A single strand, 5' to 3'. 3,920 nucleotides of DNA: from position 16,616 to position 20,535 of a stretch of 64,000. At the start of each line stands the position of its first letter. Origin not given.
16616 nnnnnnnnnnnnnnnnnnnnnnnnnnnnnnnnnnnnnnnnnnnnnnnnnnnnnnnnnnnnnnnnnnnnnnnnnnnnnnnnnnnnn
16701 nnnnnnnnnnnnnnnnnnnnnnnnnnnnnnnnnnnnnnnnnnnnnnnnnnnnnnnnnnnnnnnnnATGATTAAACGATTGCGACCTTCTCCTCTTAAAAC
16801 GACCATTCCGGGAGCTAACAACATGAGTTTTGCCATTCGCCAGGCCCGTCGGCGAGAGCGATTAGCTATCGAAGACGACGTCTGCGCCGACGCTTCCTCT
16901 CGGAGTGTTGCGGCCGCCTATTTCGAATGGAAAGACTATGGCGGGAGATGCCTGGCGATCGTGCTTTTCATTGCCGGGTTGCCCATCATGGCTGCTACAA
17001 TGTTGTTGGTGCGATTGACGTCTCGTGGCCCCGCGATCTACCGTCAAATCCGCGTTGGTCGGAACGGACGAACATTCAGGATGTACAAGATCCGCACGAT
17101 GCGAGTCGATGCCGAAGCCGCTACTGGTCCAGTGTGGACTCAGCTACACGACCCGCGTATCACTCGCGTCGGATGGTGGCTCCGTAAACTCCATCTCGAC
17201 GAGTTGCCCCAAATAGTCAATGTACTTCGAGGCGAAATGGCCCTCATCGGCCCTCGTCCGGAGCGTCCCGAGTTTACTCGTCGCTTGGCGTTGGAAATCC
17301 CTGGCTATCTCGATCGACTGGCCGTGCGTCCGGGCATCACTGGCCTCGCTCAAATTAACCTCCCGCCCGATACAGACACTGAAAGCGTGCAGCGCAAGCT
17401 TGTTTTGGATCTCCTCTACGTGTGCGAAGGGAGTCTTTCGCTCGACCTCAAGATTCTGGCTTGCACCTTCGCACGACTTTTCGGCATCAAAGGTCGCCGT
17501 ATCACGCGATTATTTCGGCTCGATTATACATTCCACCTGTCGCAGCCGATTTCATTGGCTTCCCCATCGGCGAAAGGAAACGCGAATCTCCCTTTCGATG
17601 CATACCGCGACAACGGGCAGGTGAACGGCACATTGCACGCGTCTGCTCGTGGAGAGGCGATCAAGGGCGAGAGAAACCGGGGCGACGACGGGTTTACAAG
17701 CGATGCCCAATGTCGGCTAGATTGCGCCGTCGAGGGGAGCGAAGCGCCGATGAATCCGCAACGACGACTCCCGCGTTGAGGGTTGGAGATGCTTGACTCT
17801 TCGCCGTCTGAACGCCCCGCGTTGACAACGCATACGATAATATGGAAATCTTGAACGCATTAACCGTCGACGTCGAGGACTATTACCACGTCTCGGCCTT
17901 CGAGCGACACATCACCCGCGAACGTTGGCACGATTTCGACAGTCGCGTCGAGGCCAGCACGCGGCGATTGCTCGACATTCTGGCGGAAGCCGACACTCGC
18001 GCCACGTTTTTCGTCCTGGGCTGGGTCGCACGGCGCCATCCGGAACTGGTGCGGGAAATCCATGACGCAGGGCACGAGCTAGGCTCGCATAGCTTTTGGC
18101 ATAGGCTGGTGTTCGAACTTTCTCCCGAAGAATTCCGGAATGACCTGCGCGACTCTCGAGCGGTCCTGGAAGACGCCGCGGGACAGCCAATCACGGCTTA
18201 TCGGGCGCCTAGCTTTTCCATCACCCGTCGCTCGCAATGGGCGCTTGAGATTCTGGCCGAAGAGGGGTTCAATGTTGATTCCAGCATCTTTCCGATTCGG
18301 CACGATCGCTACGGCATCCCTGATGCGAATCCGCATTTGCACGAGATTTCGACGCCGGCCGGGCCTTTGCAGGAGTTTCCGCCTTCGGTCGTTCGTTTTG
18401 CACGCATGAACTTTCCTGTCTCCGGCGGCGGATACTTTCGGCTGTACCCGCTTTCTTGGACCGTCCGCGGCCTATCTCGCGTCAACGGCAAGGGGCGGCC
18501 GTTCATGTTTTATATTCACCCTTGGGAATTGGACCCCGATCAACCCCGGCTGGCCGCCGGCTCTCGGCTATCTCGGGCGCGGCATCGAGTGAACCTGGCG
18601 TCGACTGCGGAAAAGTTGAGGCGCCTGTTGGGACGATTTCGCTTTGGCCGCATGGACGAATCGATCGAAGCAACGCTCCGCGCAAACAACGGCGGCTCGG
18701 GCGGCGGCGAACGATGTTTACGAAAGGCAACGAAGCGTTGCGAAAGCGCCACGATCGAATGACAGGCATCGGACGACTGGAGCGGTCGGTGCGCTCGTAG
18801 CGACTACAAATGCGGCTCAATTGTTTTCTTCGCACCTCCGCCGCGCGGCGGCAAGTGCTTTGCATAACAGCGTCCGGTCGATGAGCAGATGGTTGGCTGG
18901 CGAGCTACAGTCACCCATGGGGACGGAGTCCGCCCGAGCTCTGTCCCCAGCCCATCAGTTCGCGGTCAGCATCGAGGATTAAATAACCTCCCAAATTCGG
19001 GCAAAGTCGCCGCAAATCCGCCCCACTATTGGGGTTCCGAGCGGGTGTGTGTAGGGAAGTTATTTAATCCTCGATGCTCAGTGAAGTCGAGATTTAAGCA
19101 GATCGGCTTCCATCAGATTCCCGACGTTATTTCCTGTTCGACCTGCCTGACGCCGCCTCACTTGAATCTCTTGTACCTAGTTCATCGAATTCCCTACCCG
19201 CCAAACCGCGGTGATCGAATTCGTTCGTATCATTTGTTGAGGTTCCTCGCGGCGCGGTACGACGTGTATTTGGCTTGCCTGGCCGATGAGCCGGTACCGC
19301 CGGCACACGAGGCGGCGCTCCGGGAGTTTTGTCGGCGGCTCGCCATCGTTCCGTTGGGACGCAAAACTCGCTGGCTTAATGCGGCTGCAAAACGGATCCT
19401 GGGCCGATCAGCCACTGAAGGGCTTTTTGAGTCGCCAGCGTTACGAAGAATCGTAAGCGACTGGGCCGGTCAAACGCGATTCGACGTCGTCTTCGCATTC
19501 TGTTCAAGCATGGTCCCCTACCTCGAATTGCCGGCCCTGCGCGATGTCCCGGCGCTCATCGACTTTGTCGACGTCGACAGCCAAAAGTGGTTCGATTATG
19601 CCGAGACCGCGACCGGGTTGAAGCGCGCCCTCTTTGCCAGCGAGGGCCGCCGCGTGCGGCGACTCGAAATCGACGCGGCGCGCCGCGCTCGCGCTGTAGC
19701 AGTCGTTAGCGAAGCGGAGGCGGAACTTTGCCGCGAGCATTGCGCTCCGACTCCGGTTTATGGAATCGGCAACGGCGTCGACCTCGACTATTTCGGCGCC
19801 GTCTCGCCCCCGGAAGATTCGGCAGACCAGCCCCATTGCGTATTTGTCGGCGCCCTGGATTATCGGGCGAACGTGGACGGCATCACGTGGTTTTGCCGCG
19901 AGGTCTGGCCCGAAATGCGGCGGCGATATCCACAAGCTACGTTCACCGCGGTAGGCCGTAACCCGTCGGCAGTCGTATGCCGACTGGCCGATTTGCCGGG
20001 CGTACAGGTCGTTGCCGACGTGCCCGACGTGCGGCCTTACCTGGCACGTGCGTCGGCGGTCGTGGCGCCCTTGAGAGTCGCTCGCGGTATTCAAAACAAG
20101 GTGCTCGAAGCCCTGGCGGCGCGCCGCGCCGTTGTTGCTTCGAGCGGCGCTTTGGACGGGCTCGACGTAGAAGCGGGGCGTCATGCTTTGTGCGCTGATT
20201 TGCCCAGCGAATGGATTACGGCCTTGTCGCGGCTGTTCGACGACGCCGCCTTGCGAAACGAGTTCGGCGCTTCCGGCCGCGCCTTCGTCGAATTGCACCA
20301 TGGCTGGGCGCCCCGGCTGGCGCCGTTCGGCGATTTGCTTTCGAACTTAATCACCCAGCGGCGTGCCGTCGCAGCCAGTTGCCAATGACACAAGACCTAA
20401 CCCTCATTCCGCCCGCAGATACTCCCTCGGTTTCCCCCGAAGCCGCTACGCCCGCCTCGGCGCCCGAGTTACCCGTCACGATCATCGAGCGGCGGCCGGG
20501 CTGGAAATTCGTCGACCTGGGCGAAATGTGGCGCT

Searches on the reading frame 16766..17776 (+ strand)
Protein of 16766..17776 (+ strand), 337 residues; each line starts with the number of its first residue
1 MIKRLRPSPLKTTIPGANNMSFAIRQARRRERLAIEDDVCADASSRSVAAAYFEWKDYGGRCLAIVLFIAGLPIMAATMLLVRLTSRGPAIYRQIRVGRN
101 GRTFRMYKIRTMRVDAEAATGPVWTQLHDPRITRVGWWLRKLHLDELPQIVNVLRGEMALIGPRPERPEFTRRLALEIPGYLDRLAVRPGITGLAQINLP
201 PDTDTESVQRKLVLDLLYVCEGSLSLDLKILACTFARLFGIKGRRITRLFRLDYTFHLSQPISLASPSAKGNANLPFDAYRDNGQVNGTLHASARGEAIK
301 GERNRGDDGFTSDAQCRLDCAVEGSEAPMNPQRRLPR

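Call 46: search_protein_families(library=pfam, proteins=[window:16766-17776:+], max_evalue=0.0001)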
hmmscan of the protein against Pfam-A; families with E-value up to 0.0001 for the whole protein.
window:16766-17776:+ (337 aa): 1 family
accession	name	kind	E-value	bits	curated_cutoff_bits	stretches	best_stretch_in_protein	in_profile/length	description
PF02397.22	Bac_transf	-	1.3e-55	188.1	27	1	62-239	7-178/179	Bacterial sugar transferase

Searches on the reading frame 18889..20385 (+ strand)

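Call 46: search_protein_families(library=pfam, proteins=[window:18889-20385:+], max_evalue=0.0001)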
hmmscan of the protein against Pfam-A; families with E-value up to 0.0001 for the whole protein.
window:18889-20385:+ (499 aa): 4 families
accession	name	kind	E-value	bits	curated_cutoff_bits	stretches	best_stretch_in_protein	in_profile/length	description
PF13692.12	Glyco_trans_1_4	-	5.2e-22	79.1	27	1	315-452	2-142/142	Glycosyl transferases group 1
PF13439.12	Glyco_transf_4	-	7.9e-09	36.2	28.5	1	114-300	9-169/170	Glycosyltransferase Family 4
PF13579.12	Glyco_trans_4_4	-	5e-08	33.9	29.7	1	113-287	7-148/158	Glycosyl transferase 4-like domain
PF13524.12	Glyco_trans_1_2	-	8e-06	26.3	25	1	348-478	13-140/144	Glycosyl transferase-like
